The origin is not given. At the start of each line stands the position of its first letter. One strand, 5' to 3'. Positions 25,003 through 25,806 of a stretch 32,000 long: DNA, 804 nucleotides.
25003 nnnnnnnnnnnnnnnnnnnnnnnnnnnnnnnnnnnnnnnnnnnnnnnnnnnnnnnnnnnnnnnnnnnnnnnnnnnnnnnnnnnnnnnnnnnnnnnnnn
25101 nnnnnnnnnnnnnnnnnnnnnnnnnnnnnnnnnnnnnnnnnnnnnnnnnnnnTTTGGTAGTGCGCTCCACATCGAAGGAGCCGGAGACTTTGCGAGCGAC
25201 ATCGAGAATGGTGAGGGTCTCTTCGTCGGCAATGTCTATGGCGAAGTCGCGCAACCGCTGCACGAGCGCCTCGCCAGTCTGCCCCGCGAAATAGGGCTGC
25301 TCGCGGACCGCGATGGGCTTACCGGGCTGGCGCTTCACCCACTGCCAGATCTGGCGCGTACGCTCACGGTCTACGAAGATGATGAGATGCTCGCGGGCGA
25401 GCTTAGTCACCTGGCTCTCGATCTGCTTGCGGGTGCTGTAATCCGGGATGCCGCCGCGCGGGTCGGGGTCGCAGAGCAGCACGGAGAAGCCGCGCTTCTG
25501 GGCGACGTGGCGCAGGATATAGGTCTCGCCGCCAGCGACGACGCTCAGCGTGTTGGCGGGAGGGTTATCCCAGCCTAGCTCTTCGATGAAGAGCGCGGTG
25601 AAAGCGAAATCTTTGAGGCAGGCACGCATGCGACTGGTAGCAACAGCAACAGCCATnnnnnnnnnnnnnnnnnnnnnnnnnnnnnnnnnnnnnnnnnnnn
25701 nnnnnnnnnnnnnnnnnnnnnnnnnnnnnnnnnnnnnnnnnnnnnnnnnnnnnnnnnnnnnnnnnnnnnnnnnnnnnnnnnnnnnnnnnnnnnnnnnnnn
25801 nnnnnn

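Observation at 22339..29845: DprA-like / PLD-SNF2 / gamma-class m6A methyltransferase module: candidate non-canonical restriction-modification or defence system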

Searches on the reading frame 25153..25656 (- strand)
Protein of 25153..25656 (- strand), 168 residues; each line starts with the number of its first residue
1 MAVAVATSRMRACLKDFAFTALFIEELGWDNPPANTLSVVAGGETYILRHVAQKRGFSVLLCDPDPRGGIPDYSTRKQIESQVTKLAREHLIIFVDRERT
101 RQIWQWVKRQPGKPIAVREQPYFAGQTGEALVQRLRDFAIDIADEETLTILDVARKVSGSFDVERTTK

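Call 34: search_solved_structures(query=A1, max_evalue=10, show_alignments=2)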
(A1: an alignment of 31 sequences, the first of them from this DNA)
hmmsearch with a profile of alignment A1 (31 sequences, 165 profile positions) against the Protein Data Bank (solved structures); distinct sequences matched with E-value up to 10: 12.
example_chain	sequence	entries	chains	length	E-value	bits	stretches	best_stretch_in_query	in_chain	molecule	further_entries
8vur_H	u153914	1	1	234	0.079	16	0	98-125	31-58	003-102 Heavy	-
2yzt_A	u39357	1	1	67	0.58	13.2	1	116-144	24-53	Putative uncharacterized protein TTHA1756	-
1fbt_A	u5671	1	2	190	0.65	13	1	117-148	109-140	FRUCTOSE-2,6-BISPHOSPHATASE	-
1c7z_A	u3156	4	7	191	0.65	13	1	117-147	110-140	FRUCTOSE-2,6-BISPHOSPHATASE | PHOSPHOENZYME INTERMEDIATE OF FRU-2,6-BISPHOSPHATASE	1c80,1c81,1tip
8bf6_A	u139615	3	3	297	0.8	12.7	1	22-93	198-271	ABC transporter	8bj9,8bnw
7aft_H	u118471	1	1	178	1.3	12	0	95-117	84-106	Mating factor alpha-1,Mating factor alpha-1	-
8vuy_H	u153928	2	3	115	1.4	11.9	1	97-125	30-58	003-102 Heavy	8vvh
8vuh_H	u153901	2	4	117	1.5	11.9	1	97-125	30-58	003-102 Heavy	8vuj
4rsh_A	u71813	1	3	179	1.5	11.8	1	42-89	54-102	Lipolytic protein G-D-S-L family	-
8vul_H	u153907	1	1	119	1.5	11.8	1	97-125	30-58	003-102 Heavy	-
9l8z_C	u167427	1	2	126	1.7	11.7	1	97-125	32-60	The heavy chain of antibody VAC-CF22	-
9e3l_G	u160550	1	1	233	2.7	11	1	97-124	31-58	PERT-203 HC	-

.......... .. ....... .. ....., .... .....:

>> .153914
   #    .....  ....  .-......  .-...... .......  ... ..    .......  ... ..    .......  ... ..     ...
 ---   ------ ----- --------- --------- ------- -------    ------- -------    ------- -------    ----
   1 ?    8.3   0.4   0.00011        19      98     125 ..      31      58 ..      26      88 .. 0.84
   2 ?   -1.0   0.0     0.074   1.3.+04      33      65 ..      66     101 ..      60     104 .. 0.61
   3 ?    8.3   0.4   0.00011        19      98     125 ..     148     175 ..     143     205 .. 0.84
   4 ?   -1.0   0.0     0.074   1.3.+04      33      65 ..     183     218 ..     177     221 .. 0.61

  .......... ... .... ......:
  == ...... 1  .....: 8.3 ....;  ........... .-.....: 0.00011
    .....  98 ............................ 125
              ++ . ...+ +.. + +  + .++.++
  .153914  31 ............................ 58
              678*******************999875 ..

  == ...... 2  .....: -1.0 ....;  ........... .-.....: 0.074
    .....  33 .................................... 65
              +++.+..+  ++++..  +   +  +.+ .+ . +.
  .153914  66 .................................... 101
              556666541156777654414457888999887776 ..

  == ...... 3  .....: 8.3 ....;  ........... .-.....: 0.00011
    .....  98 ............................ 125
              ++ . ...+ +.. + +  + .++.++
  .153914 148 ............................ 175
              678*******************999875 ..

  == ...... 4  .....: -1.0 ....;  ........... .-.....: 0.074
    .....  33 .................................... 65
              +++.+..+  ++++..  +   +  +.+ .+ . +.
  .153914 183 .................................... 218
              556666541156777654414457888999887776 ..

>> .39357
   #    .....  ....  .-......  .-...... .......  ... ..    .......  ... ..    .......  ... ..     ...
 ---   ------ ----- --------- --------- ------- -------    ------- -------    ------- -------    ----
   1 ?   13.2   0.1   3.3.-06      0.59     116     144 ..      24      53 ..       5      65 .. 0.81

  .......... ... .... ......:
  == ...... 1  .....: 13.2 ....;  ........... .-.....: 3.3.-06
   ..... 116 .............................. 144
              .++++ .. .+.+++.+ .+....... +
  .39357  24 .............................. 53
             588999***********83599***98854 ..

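Call 41: predict_structure(alignment_id=A1)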
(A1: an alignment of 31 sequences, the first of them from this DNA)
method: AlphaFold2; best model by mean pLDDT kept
length: 168 residues; sequences in the alignment: 31
mean_pLDDT: 87.6   pTM: 0.80
mean pLDDT of the five models: 87.6, 86.5, 85.9, 85.6, 85.2
residues with pLDDT >= 90: 118; 70-90: 22; 50-70: 24; < 50: 4
segments of 3 or more residues with pLDDT < 50: none
pLDDT, mean of each block of 10 residues (from residue 1): 72 96 95 95 97 95 97 97 94 98 93 87 94 91 69 58 52
secondary structure, 60 per line:
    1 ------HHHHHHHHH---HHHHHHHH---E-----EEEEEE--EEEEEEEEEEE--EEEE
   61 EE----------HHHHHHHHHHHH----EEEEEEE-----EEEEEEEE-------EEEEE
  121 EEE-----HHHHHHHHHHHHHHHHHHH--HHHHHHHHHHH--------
elements in order: H7-15 H19-26 E36-41 E44-54 E57-62 H73-84 E89-95 E101-108 E116-123 H129-147 H150-160

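Call 45: fold_search(model_id=the predicted structure, library=pdb)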
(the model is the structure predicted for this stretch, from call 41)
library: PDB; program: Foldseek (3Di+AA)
matches with E <= 10: 751; with E <= 0.001: 0
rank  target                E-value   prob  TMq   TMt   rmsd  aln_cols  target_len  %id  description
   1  4ckn_D                3.9e-03  0.66  0.23  0.19  15.4       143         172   10  Structure of an N-terminal fragment of Leishmania SAS-6 containing parts of its coiled coil domain, F257E mutant (released 2014-03-05)
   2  4ckn_B                6.7e-03  0.54  0.18  0.17  15.4       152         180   10  Structure of an N-terminal fragment of Leishmania SAS-6 containing parts of its coiled coil domain, F257E mutant (released 2014-03-05)
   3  3q0x_B                1.0e-02  0.33  0.16  0.14  15.7       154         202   11  N-terminal coiled-coil dimer domain of C. reinhardtii SAS-6 homolog Bld12p (released 2011-02-09)
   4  4ckn_A                1.3e-02  0.44  0.18  0.17  15.3       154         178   10  Structure of an N-terminal fragment of Leishmania SAS-6 containing parts of its coiled coil domain, F257E mutant (released 2014-03-05)
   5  4ckn_C                1.5e-02  0.41  0.18  0.17  15.4       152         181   10  Structure of an N-terminal fragment of Leishmania SAS-6 containing parts of its coiled coil domain, F257E mutant (released 2014-03-05)
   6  3q0x_A                3.3e-02  0.18  0.15  0.13  15.8       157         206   13  N-terminal coiled-coil dimer domain of C. reinhardtii SAS-6 homolog Bld12p (released 2011-02-09)
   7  4gfc_A                4.5e-02  0.35  0.19  0.19  14.7       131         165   11  N-terminal coiled-coil dimer of C.elegans SAS-6, crystal form B (released 2013-06-19)
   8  6zz8_B                5.1e-02  0.23  0.18  0.16  15.1       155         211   12  MB_CRS6-15 bound to CrSAS-6_6HR (released 2021-07-07)
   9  8ppl_I4               9.7e-02  0.30  0.25  0.17  19.9       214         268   12  MERS-CoV Nsp1 bound to the human 43S pre-initiation complex (released 2023-10-18)
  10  6zz8_C                1.1e-01  0.23  0.19  0.17  15.3       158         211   10  MB_CRS6-15 bound to CrSAS-6_6HR (released 2021-07-07)
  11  4ckp_A                1.2e-01  0.21  0.18  0.17  15.9       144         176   10  Structure of an N-terminal fragment of Leishmania SAS-6 that contains part of its coiled coil domain (released 2014-03-05)
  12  4geu_D                1.3e-01  0.30  0.17  0.21  13.0        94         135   11  Structure of a stabilised ceSAS-6 dimer (released 2013-06-19)
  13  8chu_B                1.3e-01  0.11  0.16  0.18  13.3       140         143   14  Crystal structure of human PURA repeat I-II K97E mutant (released 2024-02-21)
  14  4geu_B                1.5e-01  0.28  0.17  0.21  13.1        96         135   12  Structure of a stabilised ceSAS-6 dimer (released 2013-06-19)
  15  4ckp_E                1.5e-01  0.18  0.18  0.17  15.8       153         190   10  Structure of an N-terminal fragment of Leishmania SAS-6 that contains part of its coiled coil domain (released 2014-03-05)
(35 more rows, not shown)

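Call 66: search_protein_representatives(alignment_id=A1)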
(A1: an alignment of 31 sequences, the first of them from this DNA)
Query: 31 sequences, 165 profile positions. Proteins with E-value up to 0.001 (for the whole library): 1578; up to 1e-10: 1069; up to 1e-30: 361. The best 150 are listed.
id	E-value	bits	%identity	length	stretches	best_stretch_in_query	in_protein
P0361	3.3e-74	264.5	-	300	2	1-143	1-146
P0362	9.4e-69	246.7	-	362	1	1-165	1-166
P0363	7.2e-67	240.6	-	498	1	4-165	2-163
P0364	8.2e-67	240.4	-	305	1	1-165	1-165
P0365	1.9e-66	239.3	-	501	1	1-165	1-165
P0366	3.7e-65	235.0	-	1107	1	1-165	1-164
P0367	6.1e-63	227.8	-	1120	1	1-165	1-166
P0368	1.9e-62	226.2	-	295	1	1-165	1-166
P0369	2.5e-62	225.9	-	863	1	1-165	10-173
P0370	1.3e-61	223.5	-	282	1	1-165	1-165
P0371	3.1e-61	222.3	-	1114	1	1-165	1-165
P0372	3.3e-61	222.2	-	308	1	1-165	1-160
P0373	3.6e-61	222.1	-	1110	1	4-165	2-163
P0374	5.9e-61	221.4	-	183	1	3-165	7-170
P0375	1.1e-60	220.5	-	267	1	3-165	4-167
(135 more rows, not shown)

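Call 89: search_protein_families(library=pfam, alignment_id=A1, max_evalue=5)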
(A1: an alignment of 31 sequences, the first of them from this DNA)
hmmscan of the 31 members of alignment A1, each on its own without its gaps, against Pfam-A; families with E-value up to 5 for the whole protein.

A. member 1, seq(168 aa): 1 family
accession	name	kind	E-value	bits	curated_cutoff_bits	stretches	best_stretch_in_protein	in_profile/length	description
PF13032.11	RNaseH_pPIWI_RE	-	0.027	14.7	25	1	76-109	80-114/288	RNaseH domain of pPIWI_RE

B. families by the number of members that match (of 31 scanned): 22 families
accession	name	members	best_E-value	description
PF13032.11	RNaseH_pPIWI_RE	2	0.027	RNaseH domain of pPIWI_RE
PF14529.12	Exo_endo_phos_2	2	0.082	Endonuclease-reverse transcriptase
PF18337.7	Tudor_RapA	2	0.1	RapA N-terminal Tudor like domain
PF12887.12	SICA_alpha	1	0.0099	SICA extracellular alpha domain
PF03410.18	Peptidase_M44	1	0.012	Metallopeptidase from vaccinia pox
PF14742.11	GDE_N_bis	1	0.019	N-terminal domain of (some) glycogen debranching enzymes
PF14203.11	TTRAP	1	0.022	Putative transposon-transfer assisting protein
PF11320.13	DUF3122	1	0.033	Protein of unknown function (DUF3122)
PF03699.18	UPF0182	1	0.053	Uncharacterised protein family (UPF0182)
PF24828.1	DUF7713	1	0.088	Domain of unknown function (DUF7713)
PF08306.17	Glyco_hydro_98M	1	0.1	Glycosyl hydrolase family 98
PF13670.12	PepSY_2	1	0.1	Peptidase propeptide and YPEB domain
PF13095.12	FTA2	1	0.12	Kinetochore Sim4 complex subunit FTA2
PF17532.7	DUF5451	1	0.13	Family of unknown function (DUF5451)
PF00075.30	RNase_H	1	0.13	RNase H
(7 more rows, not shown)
